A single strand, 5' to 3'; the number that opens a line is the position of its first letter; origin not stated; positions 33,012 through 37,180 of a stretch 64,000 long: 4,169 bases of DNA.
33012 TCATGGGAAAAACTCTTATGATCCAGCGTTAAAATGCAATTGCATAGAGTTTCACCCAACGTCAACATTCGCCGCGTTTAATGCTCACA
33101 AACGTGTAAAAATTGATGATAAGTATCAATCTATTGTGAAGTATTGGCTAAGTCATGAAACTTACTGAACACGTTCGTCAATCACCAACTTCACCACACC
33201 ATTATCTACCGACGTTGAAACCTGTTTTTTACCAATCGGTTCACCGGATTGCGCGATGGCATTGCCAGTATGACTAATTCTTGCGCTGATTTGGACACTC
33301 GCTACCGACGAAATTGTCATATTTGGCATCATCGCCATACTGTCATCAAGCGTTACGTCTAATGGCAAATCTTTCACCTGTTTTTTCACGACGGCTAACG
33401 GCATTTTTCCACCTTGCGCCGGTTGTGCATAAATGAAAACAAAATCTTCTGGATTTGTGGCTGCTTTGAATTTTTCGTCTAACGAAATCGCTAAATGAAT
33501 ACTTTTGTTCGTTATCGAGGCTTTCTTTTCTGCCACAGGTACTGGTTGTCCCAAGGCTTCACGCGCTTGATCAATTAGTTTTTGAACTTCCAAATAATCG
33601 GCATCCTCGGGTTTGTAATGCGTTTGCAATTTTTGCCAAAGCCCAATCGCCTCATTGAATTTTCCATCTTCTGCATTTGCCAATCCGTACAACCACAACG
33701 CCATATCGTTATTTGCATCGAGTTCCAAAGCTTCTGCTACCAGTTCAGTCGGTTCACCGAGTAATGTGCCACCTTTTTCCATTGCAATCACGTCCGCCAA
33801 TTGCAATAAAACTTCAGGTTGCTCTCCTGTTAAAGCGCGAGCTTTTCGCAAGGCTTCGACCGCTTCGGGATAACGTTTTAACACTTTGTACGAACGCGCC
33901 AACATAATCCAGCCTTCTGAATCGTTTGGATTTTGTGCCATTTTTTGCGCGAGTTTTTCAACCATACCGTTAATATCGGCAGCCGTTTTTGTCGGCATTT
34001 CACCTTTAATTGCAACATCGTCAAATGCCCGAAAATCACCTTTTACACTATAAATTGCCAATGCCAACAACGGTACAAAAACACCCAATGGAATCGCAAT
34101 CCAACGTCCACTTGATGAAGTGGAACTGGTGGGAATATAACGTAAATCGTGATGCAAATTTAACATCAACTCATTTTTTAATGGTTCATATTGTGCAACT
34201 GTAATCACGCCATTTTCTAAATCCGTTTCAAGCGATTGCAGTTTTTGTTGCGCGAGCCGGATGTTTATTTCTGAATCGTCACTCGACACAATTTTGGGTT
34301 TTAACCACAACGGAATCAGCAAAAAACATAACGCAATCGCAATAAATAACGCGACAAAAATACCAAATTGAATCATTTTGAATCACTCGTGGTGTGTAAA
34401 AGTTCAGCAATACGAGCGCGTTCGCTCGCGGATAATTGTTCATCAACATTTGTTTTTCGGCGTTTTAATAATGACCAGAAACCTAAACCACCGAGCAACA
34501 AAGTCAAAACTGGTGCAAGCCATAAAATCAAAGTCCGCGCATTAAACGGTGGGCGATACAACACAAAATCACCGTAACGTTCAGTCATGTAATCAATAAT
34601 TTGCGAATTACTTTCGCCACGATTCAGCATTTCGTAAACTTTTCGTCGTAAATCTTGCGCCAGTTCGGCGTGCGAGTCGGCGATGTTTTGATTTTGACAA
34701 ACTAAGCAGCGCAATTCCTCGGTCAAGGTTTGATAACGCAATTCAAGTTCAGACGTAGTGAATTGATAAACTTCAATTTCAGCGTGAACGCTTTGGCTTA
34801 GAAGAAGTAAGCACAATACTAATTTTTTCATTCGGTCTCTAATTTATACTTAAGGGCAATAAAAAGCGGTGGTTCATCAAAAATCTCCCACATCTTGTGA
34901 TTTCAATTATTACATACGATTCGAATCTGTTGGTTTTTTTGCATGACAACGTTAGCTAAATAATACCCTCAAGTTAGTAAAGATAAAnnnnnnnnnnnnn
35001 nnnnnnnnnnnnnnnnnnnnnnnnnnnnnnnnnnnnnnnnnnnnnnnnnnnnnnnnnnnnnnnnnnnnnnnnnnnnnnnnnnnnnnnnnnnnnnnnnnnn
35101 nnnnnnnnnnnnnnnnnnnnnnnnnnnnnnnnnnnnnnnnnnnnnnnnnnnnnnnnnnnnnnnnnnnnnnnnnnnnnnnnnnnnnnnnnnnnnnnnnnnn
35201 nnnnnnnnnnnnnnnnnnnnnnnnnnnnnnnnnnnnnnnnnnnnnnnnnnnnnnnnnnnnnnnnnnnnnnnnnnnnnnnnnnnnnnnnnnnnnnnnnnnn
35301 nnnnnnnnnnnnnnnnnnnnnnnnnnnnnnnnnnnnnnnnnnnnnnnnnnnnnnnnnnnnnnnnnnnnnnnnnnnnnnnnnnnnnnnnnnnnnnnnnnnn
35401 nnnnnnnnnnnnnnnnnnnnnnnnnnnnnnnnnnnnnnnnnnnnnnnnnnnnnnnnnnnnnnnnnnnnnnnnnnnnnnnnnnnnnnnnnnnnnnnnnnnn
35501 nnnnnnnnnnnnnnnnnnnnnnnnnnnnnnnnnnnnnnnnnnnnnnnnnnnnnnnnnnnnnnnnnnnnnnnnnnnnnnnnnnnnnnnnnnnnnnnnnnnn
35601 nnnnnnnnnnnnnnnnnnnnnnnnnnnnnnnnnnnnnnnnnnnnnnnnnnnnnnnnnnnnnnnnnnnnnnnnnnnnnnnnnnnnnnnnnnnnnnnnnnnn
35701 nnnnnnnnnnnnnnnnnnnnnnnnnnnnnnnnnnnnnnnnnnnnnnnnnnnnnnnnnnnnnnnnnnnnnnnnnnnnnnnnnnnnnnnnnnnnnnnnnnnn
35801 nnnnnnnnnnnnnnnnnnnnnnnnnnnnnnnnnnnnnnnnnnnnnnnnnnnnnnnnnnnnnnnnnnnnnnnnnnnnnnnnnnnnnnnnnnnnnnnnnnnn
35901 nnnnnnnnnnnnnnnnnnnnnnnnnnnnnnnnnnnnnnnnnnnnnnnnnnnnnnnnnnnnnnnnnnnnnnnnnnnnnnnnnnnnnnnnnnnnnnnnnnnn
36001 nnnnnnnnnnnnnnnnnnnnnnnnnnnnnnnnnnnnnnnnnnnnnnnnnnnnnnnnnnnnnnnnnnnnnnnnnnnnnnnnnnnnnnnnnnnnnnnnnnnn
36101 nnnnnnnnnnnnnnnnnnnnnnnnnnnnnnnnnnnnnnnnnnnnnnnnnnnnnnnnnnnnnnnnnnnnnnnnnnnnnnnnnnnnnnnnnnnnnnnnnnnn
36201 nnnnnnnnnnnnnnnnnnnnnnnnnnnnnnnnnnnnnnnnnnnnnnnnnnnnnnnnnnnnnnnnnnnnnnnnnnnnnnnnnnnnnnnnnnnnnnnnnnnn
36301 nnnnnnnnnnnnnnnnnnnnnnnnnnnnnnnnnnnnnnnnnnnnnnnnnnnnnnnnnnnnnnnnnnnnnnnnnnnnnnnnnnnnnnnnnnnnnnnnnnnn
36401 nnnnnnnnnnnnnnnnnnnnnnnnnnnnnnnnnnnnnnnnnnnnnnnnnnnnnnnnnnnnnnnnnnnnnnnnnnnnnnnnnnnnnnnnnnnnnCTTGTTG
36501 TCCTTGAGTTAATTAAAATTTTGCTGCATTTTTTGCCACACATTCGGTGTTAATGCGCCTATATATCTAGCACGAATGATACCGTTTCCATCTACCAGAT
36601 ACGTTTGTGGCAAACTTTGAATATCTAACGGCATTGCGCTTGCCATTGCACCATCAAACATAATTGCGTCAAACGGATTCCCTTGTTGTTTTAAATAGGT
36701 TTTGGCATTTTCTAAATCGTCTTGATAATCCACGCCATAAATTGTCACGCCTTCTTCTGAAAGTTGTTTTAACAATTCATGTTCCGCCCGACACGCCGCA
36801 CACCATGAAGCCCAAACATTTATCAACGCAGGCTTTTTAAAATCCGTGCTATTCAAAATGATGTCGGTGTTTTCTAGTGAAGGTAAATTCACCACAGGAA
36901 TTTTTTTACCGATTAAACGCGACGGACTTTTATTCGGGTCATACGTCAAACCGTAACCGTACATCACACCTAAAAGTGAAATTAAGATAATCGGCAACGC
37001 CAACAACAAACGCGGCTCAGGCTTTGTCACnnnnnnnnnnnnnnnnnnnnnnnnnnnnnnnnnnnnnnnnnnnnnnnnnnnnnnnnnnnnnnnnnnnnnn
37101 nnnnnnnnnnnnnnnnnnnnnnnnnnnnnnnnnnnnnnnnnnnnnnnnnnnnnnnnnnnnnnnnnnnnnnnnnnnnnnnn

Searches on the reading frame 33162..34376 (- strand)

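Call 90: search_protein_families(library=pfam, proteins=[window:33162-34376:-], max_evalue=0.00001)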
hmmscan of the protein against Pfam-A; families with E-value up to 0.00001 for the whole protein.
window:33162-34376:- (404 aa): 4 families
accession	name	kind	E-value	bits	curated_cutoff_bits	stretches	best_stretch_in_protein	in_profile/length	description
PF23892.1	Ig_CycH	-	3.6e-35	120.4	27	1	293-400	1-108/108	Cytochrome c-type biogenesis protein H Ig-like domain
PF23914.1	TPR_CcmH_CycH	-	1.3e-20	74.3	42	1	124-260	21-157/158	Cytochrome c-type biogenesis protein H TPR domain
PF13428.12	TPR_14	-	3.1e-07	30.9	23.5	0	154-195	2-43/44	Tetratricopeptide repeat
PF13431.12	TPR_17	-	9.6e-06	25.9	24.4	0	147-173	7-33/34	Tetratricopeptide repeat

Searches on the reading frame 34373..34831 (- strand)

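Call 90: search_protein_families(library=pfam, proteins=[window:34373-34831:-], max_evalue=0.00001)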
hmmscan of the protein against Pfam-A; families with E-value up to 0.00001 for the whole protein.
window:34373-34831:- (152 aa): 1 family
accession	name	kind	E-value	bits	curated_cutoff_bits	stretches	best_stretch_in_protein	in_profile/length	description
PF03918.19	CcmH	-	5.6e-56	188.2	25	1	6-145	2-143/143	Cytochrome C biogenesis protein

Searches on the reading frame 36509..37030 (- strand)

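Call 90: search_protein_families(library=pfam, proteins=[window:36509-37030:-], max_evalue=0.00001)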
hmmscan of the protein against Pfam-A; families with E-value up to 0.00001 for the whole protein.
window:36509-37030:- (173 aa): 4 families
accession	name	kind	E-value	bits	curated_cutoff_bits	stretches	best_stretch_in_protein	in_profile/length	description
PF08534.16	Redoxin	-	1.1e-12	48.4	26.6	1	41-161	3-137/148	Redoxin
PF00578.27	AhpC-TSA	-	1.6e-11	44.6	26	1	40-154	1-123/124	AhpC/TSA family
PF13098.12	Thioredoxin_2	-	3.7e-07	30.9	27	1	65-167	5-102/104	Thioredoxin-like domain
PF13905.12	Thioredoxin_8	-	3.6e-06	27.7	27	1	66-151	2-93/94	Thioredoxin-like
